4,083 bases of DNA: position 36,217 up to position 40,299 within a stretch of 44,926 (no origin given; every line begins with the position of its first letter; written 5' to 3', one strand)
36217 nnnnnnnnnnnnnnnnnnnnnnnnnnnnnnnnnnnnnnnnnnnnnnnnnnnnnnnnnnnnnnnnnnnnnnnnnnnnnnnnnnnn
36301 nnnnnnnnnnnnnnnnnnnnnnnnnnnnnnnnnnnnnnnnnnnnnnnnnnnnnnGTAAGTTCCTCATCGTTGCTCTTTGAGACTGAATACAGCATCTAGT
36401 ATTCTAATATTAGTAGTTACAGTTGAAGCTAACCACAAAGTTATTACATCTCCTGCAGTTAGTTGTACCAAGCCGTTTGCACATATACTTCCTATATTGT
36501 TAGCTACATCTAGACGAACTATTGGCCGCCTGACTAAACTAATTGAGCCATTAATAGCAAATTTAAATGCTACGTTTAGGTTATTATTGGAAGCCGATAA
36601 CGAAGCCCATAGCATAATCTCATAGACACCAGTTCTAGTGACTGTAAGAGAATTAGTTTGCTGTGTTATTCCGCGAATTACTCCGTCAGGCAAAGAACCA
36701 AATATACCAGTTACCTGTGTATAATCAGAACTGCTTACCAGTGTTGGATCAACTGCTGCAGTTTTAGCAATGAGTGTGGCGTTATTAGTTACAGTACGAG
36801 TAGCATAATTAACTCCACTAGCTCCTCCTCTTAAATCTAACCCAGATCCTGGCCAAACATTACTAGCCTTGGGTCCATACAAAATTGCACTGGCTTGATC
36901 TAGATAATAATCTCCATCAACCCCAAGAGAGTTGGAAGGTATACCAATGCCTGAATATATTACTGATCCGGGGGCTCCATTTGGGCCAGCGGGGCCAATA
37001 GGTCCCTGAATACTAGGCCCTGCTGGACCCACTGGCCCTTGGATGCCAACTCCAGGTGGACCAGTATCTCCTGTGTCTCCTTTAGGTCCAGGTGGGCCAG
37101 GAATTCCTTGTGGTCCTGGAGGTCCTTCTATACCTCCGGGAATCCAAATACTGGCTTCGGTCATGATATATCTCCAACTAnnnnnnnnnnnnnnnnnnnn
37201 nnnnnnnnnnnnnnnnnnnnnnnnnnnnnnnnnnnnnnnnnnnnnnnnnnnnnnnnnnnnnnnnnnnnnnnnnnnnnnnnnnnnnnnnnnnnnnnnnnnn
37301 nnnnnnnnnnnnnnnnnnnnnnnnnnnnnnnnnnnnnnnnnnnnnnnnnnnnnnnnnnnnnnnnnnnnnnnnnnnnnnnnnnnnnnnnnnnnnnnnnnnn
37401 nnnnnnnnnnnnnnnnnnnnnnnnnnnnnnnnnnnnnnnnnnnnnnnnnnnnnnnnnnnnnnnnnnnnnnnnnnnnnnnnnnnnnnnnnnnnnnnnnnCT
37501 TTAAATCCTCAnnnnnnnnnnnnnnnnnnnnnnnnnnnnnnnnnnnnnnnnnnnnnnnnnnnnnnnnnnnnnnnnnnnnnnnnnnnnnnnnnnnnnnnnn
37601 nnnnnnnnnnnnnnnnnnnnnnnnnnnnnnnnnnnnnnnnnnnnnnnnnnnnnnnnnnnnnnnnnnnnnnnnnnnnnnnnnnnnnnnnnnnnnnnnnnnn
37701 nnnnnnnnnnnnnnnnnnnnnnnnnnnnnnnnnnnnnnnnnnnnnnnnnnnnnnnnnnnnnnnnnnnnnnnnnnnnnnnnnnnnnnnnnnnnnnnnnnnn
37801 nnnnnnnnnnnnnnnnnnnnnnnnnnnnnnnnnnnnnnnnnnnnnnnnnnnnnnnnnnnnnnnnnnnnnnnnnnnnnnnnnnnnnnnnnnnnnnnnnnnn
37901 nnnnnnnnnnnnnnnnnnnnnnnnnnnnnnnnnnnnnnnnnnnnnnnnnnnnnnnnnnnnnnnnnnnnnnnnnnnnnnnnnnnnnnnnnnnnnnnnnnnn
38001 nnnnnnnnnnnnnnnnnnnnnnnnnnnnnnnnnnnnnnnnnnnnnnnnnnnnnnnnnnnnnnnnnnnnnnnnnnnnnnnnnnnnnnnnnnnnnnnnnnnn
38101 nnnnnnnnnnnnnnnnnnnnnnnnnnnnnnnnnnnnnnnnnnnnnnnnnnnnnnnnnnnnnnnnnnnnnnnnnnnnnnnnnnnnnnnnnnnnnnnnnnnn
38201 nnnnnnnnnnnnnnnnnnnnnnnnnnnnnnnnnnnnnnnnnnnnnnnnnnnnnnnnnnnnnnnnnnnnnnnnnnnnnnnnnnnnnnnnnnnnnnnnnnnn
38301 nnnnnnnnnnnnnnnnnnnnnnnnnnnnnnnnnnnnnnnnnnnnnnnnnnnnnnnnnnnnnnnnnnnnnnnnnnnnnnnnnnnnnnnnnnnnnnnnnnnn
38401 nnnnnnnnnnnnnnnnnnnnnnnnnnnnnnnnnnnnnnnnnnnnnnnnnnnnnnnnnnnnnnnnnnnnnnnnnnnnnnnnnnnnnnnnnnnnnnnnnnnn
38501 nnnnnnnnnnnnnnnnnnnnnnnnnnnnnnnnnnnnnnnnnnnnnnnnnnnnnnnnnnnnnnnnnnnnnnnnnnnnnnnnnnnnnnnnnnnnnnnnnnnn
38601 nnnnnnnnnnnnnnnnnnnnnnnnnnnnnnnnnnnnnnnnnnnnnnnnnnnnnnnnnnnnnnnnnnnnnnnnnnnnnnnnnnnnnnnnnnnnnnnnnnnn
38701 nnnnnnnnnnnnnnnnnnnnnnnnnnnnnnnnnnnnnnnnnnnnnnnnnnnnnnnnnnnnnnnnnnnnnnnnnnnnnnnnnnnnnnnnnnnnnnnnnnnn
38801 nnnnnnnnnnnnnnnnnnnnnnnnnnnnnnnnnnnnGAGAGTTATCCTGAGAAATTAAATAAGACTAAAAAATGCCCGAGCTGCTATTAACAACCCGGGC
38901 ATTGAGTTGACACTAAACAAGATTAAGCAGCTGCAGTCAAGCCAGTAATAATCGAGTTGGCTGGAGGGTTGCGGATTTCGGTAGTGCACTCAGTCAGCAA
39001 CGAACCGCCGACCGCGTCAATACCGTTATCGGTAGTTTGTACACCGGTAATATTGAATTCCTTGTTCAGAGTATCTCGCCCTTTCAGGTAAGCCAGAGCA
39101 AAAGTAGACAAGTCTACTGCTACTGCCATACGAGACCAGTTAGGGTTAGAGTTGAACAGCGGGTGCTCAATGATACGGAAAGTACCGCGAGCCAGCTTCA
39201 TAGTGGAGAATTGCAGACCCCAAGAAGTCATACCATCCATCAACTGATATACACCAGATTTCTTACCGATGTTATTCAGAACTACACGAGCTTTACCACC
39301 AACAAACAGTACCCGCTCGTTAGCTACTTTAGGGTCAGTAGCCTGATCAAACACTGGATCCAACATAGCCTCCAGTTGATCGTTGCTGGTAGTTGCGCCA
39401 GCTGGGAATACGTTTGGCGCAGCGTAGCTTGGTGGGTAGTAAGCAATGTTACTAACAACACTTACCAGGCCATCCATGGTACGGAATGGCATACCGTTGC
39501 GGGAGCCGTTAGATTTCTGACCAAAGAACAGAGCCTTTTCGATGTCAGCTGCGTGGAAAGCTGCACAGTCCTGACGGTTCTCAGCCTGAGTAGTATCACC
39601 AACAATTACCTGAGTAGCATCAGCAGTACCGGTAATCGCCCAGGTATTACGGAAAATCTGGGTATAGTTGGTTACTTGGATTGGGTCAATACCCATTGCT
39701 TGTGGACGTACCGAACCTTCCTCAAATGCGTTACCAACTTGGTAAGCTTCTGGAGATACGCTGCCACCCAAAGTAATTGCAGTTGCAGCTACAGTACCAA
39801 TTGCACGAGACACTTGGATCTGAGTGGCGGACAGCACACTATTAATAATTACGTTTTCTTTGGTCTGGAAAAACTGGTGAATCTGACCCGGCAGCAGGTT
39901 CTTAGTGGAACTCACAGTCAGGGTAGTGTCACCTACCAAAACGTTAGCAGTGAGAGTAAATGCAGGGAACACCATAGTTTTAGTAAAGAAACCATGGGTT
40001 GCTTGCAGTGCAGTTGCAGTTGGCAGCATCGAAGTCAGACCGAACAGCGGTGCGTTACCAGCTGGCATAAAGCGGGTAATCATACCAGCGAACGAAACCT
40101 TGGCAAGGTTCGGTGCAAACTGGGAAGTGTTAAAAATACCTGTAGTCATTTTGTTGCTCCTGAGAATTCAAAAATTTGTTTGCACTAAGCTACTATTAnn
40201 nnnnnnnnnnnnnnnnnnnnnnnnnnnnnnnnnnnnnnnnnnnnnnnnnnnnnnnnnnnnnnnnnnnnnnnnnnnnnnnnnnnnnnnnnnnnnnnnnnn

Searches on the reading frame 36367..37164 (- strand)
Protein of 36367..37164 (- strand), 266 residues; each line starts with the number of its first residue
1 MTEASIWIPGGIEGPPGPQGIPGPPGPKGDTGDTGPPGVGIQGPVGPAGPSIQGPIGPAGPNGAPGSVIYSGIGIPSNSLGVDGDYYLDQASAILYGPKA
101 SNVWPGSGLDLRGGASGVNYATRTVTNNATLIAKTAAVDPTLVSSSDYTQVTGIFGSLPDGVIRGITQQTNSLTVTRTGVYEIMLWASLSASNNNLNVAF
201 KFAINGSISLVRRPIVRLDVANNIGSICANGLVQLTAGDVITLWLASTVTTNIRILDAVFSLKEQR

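Call 104: search_protein_families(library=pfam, max_evalue=0.001, proteins=[window:36367-37164:-])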
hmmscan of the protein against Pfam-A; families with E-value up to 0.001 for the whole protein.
window:36367-37164:- (266 aa): 2 families
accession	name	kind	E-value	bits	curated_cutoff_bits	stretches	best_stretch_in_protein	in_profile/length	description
PF01391.23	Collagen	-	4.6e-05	23.5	27.2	1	11-66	4-58/60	Collagen triple helix repeat (20 copies)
PF18573.7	BclA_C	-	0.00026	21.3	38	1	166-249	31-109/128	BclA C-terminal domain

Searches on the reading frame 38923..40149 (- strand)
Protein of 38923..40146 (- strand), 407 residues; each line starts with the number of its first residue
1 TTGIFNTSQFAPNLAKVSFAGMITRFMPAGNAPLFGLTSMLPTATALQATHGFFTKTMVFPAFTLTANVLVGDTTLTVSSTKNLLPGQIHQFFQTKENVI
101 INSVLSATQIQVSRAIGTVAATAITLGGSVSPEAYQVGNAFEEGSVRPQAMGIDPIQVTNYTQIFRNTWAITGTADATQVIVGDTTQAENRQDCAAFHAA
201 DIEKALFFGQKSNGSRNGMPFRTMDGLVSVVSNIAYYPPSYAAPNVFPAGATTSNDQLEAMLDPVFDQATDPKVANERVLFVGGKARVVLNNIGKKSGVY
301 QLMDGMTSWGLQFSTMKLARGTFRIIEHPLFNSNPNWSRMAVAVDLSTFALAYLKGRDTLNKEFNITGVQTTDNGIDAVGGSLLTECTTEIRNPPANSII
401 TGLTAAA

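Call 53: search_dna_similar(query=window:38923-40146:-, collection=phages, mode=protein, max_rows=15)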
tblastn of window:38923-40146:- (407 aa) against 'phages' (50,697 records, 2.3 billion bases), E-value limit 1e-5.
Records with a match: 24; places in all: 24; records where one place covers at least 80% of the query: 22.
Best place of each record, by identity: <60% 24.
By first word of the organism name: Pseudomonas 16; Aeromonas 1; Polaromonas 1; EBPR 1; Roseobacter 1; Caulobacter 1; Microcystis 1; Desulfofustis 1; Vibrio 1.
By host as written in the record: Pseudomonas aeruginosa 12; - 4; Aeromonas dhakensis 1; Polaromonas sp. 1; Psuedomonas aeruginosa 1; Pseudomonas sp. 1; Roseobacter sp. (CHUG lineage) 1; Caulobacter sp. 1; and 2 more.
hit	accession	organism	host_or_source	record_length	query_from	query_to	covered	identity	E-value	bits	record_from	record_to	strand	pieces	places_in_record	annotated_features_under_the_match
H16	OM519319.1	Aeromonas phage P5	Aeromonas dhakensis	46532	5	407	99%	38.7%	3e-88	298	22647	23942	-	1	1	hypothetical protein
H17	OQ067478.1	Polaromonas phage Tiera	Polaromonas sp.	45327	3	407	100%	37.6%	8e-72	250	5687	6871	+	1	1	putative major capsid protein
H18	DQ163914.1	Pseudomonas phage 119X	-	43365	3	406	99%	37.3%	5e-63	225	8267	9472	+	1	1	record has no annotation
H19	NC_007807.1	Pseudomonas phage 119X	Pseudomonas aeruginosa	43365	3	406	99%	37.3%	5e-63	225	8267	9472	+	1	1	119X_gp13: major head protein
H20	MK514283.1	Pseudomonas phage vB_PaeP_TF17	Psuedomonas aeruginosa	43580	3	406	99%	37.3%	2e-62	223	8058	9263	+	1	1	putative major capsid protein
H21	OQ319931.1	Pseudomonas phage 20Aug470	Pseudomonas aeruginosa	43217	3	406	99%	37.3%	2e-59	214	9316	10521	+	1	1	hypothetical protein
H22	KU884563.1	Pseudomonas phage PaMx41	Pseudomonas aeruginosa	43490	3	406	99%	37.0%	1e-64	229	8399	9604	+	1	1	major capsid protein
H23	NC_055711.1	Pseudomonas phage PaMx41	Pseudomonas aeruginosa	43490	3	406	99%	37.0%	1e-64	229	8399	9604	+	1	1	major head protein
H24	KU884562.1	Pseudomonas phage PaMx35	Pseudomonas aeruginosa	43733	3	406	99%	37.0%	3e-62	222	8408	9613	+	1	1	major capsid protein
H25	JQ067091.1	Pseudomonas phage PaMx32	Pseudomonas aeruginosa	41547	3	406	99%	36.8%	2e-64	229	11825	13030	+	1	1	record has no annotation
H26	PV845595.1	Pseudomonas phage Ph_15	Pseudomonas aeruginosa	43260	3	406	99%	36.8%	2e-64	229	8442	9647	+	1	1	major head protein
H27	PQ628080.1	Pseudomonas phage Neko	Pseudomonas aeruginosa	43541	3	406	99%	36.8%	2e-64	229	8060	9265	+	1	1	major head protein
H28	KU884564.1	Pseudomonas phage PaMx43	Pseudomonas aeruginosa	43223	3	406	99%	36.8%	3e-64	228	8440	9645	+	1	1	major capsid protein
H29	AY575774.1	Pseudomonas phage PaP2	-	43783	3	406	99%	36.8%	3e-64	228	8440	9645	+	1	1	orf13: p13 | orf12: p12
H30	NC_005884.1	Pseudomonas phage PaP2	Pseudomonas aeruginosa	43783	3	406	99%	36.8%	3e-64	228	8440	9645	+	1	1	major head protein | hypothetical protein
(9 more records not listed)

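Call 104: search_protein_families(library=pfam, max_evalue=0.001, proteins=[window:38926-40149:-])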
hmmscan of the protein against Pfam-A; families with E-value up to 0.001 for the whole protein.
window:38926-40149:- (408 aa): 1 family
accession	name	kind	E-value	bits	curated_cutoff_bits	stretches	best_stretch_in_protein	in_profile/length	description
PF17236.8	SU10_MCP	-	1.7e-39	136.6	24.1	1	8-405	11-292/292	SU10 major capsid protein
